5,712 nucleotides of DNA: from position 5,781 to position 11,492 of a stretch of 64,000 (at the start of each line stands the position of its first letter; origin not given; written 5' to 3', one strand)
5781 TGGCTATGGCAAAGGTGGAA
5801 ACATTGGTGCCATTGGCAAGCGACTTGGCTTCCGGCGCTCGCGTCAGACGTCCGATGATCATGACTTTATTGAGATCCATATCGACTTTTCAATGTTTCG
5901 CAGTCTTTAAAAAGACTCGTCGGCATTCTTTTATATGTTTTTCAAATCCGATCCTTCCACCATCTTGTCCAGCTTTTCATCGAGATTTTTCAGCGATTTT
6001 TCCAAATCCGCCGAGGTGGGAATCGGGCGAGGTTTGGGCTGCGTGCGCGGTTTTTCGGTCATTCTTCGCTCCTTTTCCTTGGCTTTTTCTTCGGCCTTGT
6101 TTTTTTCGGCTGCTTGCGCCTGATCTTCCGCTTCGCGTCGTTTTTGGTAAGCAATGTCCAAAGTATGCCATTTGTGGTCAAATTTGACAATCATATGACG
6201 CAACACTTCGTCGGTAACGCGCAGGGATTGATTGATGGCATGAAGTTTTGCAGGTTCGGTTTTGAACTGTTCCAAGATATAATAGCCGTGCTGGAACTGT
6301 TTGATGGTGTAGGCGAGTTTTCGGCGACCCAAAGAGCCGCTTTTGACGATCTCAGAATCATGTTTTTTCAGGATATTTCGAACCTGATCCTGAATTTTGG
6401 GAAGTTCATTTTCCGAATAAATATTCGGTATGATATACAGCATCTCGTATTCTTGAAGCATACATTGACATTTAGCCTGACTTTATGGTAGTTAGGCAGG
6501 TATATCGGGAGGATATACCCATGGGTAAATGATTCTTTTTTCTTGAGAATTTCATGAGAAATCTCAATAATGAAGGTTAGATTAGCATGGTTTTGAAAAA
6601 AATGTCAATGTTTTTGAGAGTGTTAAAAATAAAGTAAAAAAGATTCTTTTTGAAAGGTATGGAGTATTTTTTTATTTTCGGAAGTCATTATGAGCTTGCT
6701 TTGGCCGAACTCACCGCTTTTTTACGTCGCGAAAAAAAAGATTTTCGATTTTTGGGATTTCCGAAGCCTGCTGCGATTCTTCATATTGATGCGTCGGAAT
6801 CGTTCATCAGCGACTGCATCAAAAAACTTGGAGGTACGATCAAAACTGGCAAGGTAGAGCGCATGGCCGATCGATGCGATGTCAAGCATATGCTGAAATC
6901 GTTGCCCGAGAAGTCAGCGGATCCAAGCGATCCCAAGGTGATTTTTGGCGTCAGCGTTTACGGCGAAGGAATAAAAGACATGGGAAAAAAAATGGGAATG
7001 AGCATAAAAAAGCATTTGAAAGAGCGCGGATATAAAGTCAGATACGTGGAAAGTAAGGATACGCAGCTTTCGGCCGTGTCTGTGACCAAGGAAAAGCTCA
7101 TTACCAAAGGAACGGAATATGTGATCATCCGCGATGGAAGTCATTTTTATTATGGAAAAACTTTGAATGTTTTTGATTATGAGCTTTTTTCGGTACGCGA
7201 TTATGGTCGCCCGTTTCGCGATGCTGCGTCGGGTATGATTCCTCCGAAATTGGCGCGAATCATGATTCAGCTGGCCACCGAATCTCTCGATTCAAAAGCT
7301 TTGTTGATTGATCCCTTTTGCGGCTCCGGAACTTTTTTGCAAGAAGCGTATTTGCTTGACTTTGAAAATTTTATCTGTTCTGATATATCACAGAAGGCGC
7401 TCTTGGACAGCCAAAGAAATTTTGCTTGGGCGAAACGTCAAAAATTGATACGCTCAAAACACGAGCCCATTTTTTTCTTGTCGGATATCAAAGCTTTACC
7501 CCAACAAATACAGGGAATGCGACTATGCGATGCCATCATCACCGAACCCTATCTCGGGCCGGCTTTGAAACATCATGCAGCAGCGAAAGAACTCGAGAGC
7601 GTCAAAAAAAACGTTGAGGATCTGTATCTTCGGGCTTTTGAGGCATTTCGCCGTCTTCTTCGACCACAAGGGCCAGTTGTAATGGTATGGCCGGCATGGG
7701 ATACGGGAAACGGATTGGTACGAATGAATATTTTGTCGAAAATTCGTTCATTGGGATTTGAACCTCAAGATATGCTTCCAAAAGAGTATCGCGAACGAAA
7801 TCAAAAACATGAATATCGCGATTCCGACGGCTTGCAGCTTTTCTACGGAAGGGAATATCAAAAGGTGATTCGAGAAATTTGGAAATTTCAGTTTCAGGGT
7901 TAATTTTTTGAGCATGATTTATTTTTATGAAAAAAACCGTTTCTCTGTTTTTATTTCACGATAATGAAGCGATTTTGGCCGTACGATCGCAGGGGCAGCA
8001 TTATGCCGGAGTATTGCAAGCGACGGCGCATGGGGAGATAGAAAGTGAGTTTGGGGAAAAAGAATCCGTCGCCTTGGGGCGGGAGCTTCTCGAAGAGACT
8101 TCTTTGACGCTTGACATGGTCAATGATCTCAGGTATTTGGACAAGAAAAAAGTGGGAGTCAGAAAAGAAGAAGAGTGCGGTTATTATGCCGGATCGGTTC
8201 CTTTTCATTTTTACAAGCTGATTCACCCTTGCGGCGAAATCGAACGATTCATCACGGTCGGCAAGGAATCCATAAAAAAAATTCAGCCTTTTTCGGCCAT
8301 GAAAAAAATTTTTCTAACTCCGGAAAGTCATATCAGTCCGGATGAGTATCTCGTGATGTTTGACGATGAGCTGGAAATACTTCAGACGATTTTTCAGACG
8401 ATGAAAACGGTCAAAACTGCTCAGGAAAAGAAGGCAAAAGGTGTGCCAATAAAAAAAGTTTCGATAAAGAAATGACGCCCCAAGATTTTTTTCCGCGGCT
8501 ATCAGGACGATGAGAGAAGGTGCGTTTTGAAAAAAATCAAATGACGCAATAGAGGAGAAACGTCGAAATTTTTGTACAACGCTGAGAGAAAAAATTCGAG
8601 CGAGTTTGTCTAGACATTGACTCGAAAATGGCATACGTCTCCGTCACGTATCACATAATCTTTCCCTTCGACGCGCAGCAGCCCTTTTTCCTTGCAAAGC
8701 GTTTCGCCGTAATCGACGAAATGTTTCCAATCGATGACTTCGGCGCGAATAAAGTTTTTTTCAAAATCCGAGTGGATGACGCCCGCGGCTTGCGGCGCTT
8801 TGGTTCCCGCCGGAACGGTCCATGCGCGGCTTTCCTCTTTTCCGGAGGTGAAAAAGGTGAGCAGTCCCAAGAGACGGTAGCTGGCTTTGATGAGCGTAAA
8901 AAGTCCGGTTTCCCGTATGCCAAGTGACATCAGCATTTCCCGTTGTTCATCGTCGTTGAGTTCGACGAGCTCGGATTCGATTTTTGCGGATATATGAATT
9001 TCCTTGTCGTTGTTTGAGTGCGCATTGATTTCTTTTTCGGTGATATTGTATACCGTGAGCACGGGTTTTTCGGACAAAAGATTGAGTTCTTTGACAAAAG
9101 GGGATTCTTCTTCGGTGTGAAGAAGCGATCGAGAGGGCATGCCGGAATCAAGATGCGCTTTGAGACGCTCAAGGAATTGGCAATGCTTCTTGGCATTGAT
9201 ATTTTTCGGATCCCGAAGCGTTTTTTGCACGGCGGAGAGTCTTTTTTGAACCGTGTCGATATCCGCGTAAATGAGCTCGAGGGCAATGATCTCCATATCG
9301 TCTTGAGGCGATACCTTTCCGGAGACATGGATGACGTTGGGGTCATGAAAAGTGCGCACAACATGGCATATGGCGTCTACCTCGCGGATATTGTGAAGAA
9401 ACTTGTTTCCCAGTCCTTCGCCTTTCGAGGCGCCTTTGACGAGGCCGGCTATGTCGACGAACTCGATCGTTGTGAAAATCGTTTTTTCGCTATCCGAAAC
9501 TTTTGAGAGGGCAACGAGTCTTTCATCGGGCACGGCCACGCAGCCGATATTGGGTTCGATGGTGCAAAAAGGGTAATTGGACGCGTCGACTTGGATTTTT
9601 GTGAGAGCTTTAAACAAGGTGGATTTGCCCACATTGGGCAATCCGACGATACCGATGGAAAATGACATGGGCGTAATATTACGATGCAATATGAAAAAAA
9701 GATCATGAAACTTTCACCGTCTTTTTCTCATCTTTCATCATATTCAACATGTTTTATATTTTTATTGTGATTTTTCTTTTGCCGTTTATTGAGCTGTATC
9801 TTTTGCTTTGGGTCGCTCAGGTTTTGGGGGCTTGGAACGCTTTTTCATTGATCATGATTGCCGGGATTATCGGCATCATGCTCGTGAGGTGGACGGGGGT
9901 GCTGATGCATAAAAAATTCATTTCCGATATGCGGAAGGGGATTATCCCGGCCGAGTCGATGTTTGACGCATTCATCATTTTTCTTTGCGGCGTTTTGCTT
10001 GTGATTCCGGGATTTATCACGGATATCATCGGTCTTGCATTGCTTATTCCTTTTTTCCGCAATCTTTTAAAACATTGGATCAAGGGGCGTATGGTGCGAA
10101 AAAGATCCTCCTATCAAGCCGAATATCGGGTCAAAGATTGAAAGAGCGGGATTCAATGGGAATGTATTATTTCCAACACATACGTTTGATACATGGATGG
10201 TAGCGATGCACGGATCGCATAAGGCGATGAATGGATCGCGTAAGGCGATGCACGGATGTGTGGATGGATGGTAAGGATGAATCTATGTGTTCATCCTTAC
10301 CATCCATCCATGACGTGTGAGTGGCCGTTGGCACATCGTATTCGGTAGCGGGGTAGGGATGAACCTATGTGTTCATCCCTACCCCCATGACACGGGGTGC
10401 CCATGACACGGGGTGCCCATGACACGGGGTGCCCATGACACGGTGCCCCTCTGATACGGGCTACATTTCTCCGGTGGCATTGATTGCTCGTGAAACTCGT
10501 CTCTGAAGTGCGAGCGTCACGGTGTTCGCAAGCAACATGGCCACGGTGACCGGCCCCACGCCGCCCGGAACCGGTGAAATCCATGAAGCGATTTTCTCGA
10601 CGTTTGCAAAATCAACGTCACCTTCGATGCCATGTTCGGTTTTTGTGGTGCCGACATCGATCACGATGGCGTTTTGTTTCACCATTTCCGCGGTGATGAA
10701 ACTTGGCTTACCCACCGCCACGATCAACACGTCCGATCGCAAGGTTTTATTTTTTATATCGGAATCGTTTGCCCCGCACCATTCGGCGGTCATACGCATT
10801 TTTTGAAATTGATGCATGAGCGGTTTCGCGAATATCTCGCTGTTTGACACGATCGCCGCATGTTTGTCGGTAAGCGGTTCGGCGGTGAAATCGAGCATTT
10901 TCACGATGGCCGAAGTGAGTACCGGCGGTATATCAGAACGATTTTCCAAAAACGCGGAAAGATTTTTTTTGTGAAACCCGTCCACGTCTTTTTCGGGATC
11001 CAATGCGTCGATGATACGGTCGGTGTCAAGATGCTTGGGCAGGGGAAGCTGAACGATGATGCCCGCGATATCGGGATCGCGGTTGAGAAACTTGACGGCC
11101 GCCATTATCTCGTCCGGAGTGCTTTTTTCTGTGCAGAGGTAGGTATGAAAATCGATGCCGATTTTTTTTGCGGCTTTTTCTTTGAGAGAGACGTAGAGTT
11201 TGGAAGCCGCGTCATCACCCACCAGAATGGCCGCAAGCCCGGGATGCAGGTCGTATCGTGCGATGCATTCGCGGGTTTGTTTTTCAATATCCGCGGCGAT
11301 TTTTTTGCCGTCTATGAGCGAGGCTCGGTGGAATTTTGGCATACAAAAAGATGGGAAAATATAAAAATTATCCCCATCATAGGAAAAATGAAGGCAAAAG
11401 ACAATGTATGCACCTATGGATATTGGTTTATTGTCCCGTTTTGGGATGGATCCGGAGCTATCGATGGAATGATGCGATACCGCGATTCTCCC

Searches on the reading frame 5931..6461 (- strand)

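Call 60: search_protein_families(library=pfam, proteins=[window:5931-6461:-], max_evalue=0.00001)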
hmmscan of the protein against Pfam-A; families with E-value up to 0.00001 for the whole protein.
window:5931-6461:- (176 aa): 1 family
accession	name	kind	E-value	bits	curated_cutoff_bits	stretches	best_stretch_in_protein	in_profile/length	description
PF01250.22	Ribosomal_S6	-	5.7e-22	78.2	27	1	4-93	1-90/90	Ribosomal protein S6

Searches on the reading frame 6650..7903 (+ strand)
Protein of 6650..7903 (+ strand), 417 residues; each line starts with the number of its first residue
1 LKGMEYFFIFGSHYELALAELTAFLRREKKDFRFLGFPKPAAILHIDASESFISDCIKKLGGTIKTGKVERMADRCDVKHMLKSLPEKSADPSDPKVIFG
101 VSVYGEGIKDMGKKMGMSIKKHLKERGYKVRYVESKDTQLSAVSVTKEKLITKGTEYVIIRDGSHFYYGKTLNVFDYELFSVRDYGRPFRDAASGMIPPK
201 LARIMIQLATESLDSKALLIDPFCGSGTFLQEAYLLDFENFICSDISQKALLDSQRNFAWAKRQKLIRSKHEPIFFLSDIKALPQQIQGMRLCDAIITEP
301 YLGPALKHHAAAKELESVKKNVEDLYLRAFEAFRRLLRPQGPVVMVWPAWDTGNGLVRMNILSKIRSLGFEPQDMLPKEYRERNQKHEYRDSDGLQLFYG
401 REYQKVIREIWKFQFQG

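Call 60: search_protein_families(library=pfam, proteins=[window:6650-7903:+], max_evalue=0.00001)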
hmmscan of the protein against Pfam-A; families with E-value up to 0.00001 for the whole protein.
window:6650-7903:+ (417 aa): 1 family
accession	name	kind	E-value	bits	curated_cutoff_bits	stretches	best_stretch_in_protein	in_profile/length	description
PF01170.24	UPF0020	-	8e-09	35.9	22.3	1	193-268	8-106/197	RMKL-like, methyltransferase domain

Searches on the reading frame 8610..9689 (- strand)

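Call 60: search_protein_families(library=pfam, proteins=[window:8610-9689:-], max_evalue=0.00001)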
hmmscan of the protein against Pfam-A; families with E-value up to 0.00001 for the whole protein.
window:8610-9689:- (359 aa): 3 families
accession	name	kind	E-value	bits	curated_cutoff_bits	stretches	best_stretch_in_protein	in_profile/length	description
PF06071.19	YchF-GTPase_C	-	2.2e-35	121.1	27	1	276-358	1-84/84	Protein of unknown function (DUF933)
PF01926.29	MMR_HSR1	-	2.8e-21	76.2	21.9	1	12-123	2-86/113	50S ribosome-binding GTPase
PF02421.24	FeoB_N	-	6.5e-08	32.7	27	1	11-55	2-46/156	Ferrous iron transport protein B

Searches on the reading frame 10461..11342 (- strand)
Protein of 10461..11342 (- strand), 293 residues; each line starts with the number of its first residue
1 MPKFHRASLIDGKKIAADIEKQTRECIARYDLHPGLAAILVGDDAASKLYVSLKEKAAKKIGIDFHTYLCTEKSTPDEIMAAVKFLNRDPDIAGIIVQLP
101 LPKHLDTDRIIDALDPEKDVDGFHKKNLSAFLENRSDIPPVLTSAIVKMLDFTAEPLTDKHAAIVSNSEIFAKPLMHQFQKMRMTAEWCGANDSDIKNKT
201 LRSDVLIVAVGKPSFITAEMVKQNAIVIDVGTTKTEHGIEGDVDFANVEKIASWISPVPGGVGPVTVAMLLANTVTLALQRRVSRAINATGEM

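Call 60: search_protein_families(library=pfam, proteins=[window:10461-11342:-], max_evalue=0.00001)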
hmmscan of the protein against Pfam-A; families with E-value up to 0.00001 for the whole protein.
window:10461-11342:- (293 aa): 2 families
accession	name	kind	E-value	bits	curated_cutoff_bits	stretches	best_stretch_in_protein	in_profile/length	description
PF02882.25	THF_DHG_CYH_C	-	6.2e-44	149.6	27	1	124-280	1-158/160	Tetrahydrofolate dehydrogenase/cyclohydrolase, NAD(P)-binding domain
PF00763.28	THF_DHG_CYH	-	3.5e-35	121.2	32.8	1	10-121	1-115/115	Tetrahydrofolate dehydrogenase/cyclohydrolase, catalytic domain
